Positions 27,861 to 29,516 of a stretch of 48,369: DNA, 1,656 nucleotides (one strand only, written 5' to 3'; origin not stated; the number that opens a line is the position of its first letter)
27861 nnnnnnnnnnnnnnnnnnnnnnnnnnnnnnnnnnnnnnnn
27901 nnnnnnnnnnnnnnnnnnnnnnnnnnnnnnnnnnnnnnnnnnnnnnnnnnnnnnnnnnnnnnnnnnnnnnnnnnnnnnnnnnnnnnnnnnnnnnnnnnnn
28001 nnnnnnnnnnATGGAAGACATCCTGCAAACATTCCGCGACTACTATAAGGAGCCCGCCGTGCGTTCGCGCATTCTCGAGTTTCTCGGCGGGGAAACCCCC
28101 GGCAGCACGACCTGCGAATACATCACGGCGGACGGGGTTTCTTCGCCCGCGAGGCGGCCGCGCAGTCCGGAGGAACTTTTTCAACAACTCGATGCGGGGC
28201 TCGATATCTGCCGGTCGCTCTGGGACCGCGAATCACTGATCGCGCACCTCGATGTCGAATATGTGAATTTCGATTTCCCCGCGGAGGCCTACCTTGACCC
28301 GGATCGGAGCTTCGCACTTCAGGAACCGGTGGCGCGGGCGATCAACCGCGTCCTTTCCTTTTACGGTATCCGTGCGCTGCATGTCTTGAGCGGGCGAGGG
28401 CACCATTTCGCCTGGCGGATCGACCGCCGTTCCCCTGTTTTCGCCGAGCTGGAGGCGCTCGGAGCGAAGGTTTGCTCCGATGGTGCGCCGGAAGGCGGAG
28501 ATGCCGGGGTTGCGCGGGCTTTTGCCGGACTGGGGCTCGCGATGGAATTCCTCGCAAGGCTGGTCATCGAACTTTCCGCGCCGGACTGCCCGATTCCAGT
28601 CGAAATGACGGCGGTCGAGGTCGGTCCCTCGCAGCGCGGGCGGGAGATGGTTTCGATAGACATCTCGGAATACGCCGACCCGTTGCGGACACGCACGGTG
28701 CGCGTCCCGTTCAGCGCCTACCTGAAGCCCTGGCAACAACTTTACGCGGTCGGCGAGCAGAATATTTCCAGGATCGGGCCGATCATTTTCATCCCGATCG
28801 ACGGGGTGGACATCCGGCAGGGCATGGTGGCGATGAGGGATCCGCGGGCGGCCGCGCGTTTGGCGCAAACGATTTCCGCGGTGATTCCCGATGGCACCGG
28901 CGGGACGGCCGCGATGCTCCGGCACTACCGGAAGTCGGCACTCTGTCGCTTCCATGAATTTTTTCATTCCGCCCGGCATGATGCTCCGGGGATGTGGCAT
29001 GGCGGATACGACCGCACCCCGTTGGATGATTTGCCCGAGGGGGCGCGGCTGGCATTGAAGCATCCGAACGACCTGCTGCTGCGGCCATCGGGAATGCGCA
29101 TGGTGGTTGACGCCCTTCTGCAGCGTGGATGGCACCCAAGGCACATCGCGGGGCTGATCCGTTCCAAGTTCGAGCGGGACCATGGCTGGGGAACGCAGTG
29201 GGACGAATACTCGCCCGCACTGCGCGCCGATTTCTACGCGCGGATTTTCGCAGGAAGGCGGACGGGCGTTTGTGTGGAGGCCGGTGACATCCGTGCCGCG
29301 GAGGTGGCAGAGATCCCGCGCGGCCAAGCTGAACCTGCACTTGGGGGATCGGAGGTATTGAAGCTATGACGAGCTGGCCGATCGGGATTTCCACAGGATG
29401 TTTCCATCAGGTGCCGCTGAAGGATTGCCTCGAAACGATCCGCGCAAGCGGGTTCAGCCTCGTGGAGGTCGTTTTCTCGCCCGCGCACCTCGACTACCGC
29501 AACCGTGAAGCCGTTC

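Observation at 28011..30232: AEP (primase-polymerase)-like protein translationally coupled to an Endo IV / xylose-isomerase-fold TIM barrel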

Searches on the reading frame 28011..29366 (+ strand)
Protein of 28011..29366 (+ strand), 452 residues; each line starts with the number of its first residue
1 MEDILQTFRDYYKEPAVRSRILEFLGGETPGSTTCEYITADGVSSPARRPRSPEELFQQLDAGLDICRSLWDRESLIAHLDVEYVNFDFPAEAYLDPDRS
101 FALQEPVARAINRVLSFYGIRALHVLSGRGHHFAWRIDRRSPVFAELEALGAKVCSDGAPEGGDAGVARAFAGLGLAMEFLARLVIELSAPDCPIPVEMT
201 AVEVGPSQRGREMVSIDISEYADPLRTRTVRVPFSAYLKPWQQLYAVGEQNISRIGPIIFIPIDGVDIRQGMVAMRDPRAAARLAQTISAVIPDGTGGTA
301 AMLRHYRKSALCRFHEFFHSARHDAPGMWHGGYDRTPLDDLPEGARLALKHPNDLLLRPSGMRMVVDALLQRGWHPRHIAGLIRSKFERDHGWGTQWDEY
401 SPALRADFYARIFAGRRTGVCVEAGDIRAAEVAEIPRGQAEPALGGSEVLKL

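Call 3: search_protein_families(library=pfam, proteins=[window:28011-29366:+], max_evalue=1)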
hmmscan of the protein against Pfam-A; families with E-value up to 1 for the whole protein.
window:28011-29366:+ (452 aa): 1 family
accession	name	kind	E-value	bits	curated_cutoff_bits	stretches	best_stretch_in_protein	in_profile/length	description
PF18135.7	Type_ISP_C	-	0.13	11.7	25.9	1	220-250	208-238/342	Type ISP C-terminal specificity domain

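Call 4: search_protein_families(library=ncbifam, proteins=[window:28011-29366:+], max_evalue=1)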
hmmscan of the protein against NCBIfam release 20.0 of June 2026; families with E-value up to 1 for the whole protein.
window:28011-29366:+ (452 aa): 0 families

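Call 6: find_homologous_proteins(query=window:28011-29366:+)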
Query window:28011-29366:+ (452 aa): 1207 proteins with E <= 0.001 among 8000 candidates; the best 120 are listed.
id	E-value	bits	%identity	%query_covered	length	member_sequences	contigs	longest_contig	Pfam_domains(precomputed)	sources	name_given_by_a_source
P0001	0.0e+0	1024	98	100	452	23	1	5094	-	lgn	-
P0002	1.3e-245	834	81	100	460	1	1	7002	-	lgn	-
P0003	1.1e-230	784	75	100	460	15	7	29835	-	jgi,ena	-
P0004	8.3e-205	699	68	100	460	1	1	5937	-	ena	-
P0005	3.5e-204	697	68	100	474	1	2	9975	-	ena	-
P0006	3.5e-204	697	68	100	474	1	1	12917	-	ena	-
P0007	4.5e-204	697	68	100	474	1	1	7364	-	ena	-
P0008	9.1e-203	692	70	96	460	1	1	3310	-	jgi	jgi:hypothetical protein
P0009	1.2e-201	689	69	96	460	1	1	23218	-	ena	-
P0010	4.4e-201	687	70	96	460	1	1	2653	-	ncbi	ncbi:MAG: hypothetical protein ACKOLA_12940 [Spartobacteria bacterium]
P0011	1.4e-200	685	69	95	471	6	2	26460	-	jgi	-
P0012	1.9e-200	685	70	96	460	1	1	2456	-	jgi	-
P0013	2.7e-200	684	70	96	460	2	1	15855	-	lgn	-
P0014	1.5e-199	682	69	95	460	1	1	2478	-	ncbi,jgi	jgi:hypothetical protein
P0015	2.5e-199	681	69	96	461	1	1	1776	-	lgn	-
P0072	1.3e-176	606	62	95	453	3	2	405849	-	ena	-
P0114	1.1e-143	498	56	90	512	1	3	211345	-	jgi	jgi:hypothetical protein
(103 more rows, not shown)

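Call 10: search_solved_structures(query=A1, max_evalue=10, show_alignments=3)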
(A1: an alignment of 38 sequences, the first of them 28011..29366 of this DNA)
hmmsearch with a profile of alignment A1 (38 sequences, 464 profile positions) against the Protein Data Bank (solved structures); distinct sequences matched with E-value up to 10: 3.
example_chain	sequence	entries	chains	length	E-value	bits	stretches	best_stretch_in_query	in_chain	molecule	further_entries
1u0u_A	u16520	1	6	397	0.39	12.4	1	253-309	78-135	Dihydropinosylvin synthase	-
1xes_A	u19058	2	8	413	0.41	12.3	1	253-309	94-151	Dihydropinosylvin synthase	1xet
7e8l_A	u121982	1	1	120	0.56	11.9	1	297-343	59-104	Putative chemosensory protein CSP8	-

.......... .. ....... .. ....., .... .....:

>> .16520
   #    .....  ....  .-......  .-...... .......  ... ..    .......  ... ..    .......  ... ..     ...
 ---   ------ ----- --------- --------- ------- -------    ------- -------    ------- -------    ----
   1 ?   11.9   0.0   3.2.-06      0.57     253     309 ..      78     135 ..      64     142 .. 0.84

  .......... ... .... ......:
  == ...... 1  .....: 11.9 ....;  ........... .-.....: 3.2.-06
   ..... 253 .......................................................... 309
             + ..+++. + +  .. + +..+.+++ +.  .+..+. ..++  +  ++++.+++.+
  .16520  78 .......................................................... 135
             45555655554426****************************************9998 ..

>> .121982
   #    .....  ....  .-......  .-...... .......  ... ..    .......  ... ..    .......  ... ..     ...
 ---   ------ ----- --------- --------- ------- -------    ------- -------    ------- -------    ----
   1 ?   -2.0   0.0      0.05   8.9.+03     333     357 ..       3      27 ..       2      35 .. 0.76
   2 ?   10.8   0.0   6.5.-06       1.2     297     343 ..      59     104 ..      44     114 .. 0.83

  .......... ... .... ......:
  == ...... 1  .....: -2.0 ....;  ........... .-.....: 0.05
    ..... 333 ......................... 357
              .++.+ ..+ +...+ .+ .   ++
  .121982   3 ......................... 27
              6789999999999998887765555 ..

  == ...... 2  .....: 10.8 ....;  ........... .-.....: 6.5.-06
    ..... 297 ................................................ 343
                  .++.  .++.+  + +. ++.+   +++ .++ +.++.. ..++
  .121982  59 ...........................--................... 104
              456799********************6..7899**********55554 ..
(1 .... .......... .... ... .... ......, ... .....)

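Call 11: find_encoding_contigs(protein=P0072, flank=10000, max_places=2)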
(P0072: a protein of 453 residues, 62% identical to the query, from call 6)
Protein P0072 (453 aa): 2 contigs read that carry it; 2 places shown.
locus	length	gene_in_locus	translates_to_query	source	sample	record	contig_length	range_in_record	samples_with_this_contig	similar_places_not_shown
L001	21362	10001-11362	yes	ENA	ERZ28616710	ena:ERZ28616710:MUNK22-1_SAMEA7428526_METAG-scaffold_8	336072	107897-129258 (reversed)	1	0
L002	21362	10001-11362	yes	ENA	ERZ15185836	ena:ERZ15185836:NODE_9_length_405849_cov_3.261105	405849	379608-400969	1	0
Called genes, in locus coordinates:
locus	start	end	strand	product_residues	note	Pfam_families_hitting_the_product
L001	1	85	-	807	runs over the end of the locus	PF07719:TPR_2 (faint), PF00515:TPR_1 (faint), PF12895:ANAPC3 (faint), PF13181:TPR_8 (faint), PF13424:TPR_12 (weak), PF13432:TPR_16 (weak), PF13174:TPR_6 (weak), PF14559:TPR_19, +3 more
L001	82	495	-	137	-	PF02472:ExbD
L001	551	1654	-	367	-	PF00180:Iso_dh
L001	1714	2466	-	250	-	-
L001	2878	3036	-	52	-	-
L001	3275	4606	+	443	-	PF13188:PAS_8 (faint), PF08448:PAS_4, PF13426:PAS_9 (faint), PF00989:PAS, PF08448:PAS_4, PF08447:PAS_3, PF00990:GGDEF, PF22335:Cas10-Cmr2_palm2 (weak)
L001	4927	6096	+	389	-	PF07730:HisKA_3, PF02518:HATPase_c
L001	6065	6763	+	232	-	PF00072:Response_reg, PF00196:GerE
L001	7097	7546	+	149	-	PF00011:HSP20, PF17886:ArsA_HSP20, PF18046:FKBP26_C (faint)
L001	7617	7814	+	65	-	-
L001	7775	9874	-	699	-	-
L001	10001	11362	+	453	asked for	-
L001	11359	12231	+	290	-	PF01261:AP_endonuc_2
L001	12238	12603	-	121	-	-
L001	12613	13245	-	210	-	PF04191:PEMT, PF04140:ICMT (weak)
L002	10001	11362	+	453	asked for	-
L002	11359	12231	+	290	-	PF01261:AP_endonuc_2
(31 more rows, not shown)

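Call 12: find_encoding_contigs(protein=P0114, flank=10000, max_places=2)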
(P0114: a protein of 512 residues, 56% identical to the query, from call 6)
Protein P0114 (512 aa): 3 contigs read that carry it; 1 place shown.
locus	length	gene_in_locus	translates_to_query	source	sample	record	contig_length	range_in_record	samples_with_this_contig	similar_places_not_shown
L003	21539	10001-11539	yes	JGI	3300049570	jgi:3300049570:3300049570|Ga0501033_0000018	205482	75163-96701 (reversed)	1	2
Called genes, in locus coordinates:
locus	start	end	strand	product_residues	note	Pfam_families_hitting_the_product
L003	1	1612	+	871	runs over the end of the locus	PF07090:GATase1_like, PF00092:VWA, PF13519:VWA_2, PF13768:VWA_3, PF07090:GATase1_like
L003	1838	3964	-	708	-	PF00474:SSF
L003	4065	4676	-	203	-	PF00293:NUDIX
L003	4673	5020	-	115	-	-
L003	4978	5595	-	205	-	-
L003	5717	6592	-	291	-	-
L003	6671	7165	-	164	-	PF07635:PSCyt1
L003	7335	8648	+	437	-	PF00232:Glyco_hydro_1, PF02449:Glyco_hydro_42 (faint), PF00232:Glyco_hydro_1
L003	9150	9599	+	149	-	PF00011:HSP20, PF17886:ArsA_HSP20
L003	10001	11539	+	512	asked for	-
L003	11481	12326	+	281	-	PF01261:AP_endonuc_2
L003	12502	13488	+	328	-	PF01073:3Beta_HSD, PF01370:Epimerase, PF02719:Polysacc_synt_2 (weak), PF04321:RmlD_sub_bind, PF16363:GDP_Man_Dehyd, PF07993:NAD_binding_4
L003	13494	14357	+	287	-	-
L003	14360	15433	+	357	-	PF03130:HEAT_PBS (faint), PF13513:HEAT_EZ (faint), PF13646:HEAT_2, PF00514:Arm (faint), PF02985:HEAT (faint), PF13646:HEAT_2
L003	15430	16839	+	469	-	PF00535:Glycos_transf_2, PF13641:Glyco_tranf_2_3, PF13632:Glyco_trans_2_3, PF03142:Chitin_synth_2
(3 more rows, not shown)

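Call 17: predict_structure(alignment_id=A1)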
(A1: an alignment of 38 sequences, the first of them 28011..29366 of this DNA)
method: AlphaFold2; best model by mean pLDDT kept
length: 452 residues; sequences in the alignment: 38
mean_pLDDT: 89.9   pTM: 0.90
mean pLDDT of the five models: 89.9, 88.4, 88.1, 86.1, 84.8
residues with pLDDT >= 90: 326; 70-90: 87; 50-70: 23; < 50: 16
segments of 3 or more residues with pLDDT < 50: 438-452
pLDDT, mean of each block of 10 residues (from residue 1): 92 98 98 96 80 97 96 96 95 95 97 98 96 98 98 74 81 97 98 94 88 95 89 95 90 94 92 97 97 98 98 97 88 85 91 74 94 95 87 71 89 95 96 58 30 28
secondary structure, 60 per line:
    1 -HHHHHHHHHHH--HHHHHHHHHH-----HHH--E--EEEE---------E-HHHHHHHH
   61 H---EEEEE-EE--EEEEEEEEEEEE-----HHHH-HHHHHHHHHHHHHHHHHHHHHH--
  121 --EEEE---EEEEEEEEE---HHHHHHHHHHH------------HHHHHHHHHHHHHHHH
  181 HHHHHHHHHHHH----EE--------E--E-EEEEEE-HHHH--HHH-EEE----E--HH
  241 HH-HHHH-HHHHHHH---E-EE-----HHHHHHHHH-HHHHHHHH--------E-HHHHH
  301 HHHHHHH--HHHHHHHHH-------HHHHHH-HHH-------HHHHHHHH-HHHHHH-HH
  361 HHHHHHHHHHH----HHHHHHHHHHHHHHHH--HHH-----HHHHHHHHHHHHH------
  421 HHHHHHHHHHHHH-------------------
elements in order: H2-12 H15-24 E38-41 H53-61 E65-69 E75-86 H92-95 H97-118 E123-126 E130-138 H142-152 H165-192 E212-217 H219-222 E229-231 H239-242 H244-247 H249-255 H268-276 H278-285 H296-307 H310-318 H326-331 H343-350 H352-357 H359-371 H376-391 H402-414 H421-433

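Call 20: fold_search(model_id=the predicted structure, library=pdb)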
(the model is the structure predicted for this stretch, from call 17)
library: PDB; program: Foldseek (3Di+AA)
matches with E <= 10: 158; with E <= 0.001: 1
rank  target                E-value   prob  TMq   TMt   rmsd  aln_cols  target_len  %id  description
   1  6sa0_A                4.1e-04  1.00  0.33  0.43   9.4       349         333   13  Ternary complex of Prim-PolC from Mycobacterium smegmatis with 2nt gapped DNA and UpNHpp (released 2020-11-18)
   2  6sa1_D                1.3e-03  1.00  0.34  0.44   9.3       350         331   14  Post catalytic complex of Prim-PolC from Mycobacterium smegmatis with gapped DNA and 3'-dUTP (released 2020-11-18)
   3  5op0_A                1.8e-03  1.00  0.33  0.43   9.5       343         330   15  Structure of Prim-PolC from Mycobacterium smegmatis (released 2017-11-15)
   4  5op0_B                2.3e-03  1.00  0.33  0.43   9.4       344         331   15  Structure of Prim-PolC from Mycobacterium smegmatis (released 2017-11-15)
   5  2r9l_A                4.1e-03  1.00  0.29  0.42  12.2       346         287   13  Polymerase Domain from Mycobacterium tuberculosis Ligase D in complex with DNA (released 2008-01-08)
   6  6sa1_A                4.8e-03  1.00  0.33  0.43   9.2       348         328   15  Post catalytic complex of Prim-PolC from Mycobacterium smegmatis with gapped DNA and 3'-dUTP (released 2020-11-18)
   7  2r9l_B                6.4e-03  1.00  0.30  0.45  11.8       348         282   14  Polymerase Domain from Mycobacterium tuberculosis Ligase D in complex with DNA (released 2008-01-08)
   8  4mky_A                9.8e-03  1.00  0.31  0.47  12.1       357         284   14  Polymerase Domain from Mycobacterium tuberculosis Ligase D in complex with an annealed double-strand DNA break. (released 2013-12-11)
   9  4ybo_A                5.0e-02  0.12  0.12  0.13  21.0       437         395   12  Structure of Citrate Synthase from the Thermoacidophilic Euryarchaeon Thermolasma acidophilum (released 2015-09-02)
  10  4ybo_B                8.6e-02  0.10  0.12  0.13  21.0       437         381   12  Structure of Citrate Synthase from the Thermoacidophilic Euryarchaeon Thermolasma acidophilum (released 2015-09-02)
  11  7nqd_A                9.4e-02  0.94  0.30  0.55   6.8       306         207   10  Prim-Pol Domain of CRISPR-associated Prim-Pol (CAPP) from Marinitoga sp. 1137 (released 2022-05-04)
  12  7nqf_B                9.9e-02  0.91  0.20  0.36   5.0       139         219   17  Prim-Pol Domain of CRISPR-associated Prim-Pol (CAPP) from Marinitoga sp. 1137 with dsDNA (released 2022-05-04)
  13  7nqe                  1.0e-01  0.92  0.20  0.38   5.0       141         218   18  Prim-Pol Domain of CRISPR-associated Prim-Pol (CAPP) from Marinitoga sp. 1137 with dGTP (released 2022-05-04)
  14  7p9j_B                1.0e-01  0.90  0.21  0.38   5.8       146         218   16  Prim-Pol Domain of CRISPR-associated Prim-Pol (CAPP) from Marinitoga sp. 1137 - Primer Initiation Complex (released 2022-05-04)
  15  2r26_A                1.1e-01  0.11  0.13  0.15  20.7       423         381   12  The Structure of the Ternary Complex of Carboxymethyl Coenzyme A and Oxalateacetate with Citrate Synthase from the The (released 2008-08-12)
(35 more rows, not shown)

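Call 21: search_protein_representatives(alignment_id=A1)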
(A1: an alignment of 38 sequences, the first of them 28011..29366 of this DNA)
Query: 38 sequences, 464 profile positions. Proteins with E-value up to 0.001 (for the whole library): 649; up to 1e-10: 523; up to 1e-30: 259. The best 150 are listed.
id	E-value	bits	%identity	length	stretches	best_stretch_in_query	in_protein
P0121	4.4e-174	595.8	-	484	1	7-462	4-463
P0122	7.8e-162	555.4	-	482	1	8-448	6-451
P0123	4.8e-161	552.8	-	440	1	10-423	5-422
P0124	3.1e-158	543.6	-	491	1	3-458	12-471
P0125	7.6e-158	542.3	-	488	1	7-463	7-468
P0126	5.3e-156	536.2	-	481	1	6-458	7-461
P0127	2.4e-153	527.4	-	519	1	1-460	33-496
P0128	9.8e-152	522.1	-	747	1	9-449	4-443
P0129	1.7e-151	521.3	-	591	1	4-449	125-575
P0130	5.4e-145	499.9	-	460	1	9-463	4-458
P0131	8.4e-145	499.3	-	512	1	6-458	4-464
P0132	3.0e-144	497.4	-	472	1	8-437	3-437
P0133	4.4e-144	496.9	-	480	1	6-453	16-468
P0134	1.1e-143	495.6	-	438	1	8-426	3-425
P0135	1.7e-138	478.5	-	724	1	21-424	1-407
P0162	1.5e-113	396.2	-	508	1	8-456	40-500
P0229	9.2e-69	248.6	-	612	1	14-460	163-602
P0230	1.2e-68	248.2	-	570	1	55-445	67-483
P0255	1.0e-55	205.5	-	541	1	48-447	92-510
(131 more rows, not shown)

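Call 23: search_protein_families(library=pfam, proteins=[P0128, P0135, P0129, P0229, P0230, P0255, P0127, P0162], max_evalue=0.01)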
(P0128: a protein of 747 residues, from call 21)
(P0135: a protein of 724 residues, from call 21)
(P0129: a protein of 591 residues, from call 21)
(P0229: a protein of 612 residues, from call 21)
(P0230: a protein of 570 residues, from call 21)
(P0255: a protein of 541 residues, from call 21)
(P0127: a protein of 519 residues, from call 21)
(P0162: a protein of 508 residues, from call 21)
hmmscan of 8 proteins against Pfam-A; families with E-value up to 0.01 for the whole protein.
P0128 (747 aa): 1 family
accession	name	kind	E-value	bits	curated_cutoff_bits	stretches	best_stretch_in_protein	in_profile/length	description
PF01261.30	AP_endonuc_2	-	3.4e-29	102.7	31.1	1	487-729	2-243/249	Xylose isomerase-like TIM barrel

P0135 (724 aa): 1 family
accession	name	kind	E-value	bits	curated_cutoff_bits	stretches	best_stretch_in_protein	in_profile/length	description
PF01261.30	AP_endonuc_2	-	8.3e-36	124.4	31.1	1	469-703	3-243/249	Xylose isomerase-like TIM barrel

P0129 (591 aa): 0 families

P0229 (612 aa): 1 family
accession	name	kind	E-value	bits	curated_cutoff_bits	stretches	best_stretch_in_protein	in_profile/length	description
PF00571.33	CBS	-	3.5e-23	82.1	24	2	69-122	1-54/57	CBS domain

P0230 (570 aa): 0 families

P0255 (541 aa): 0 families

P0127 (519 aa): 0 families

P0162 (508 aa): 0 families
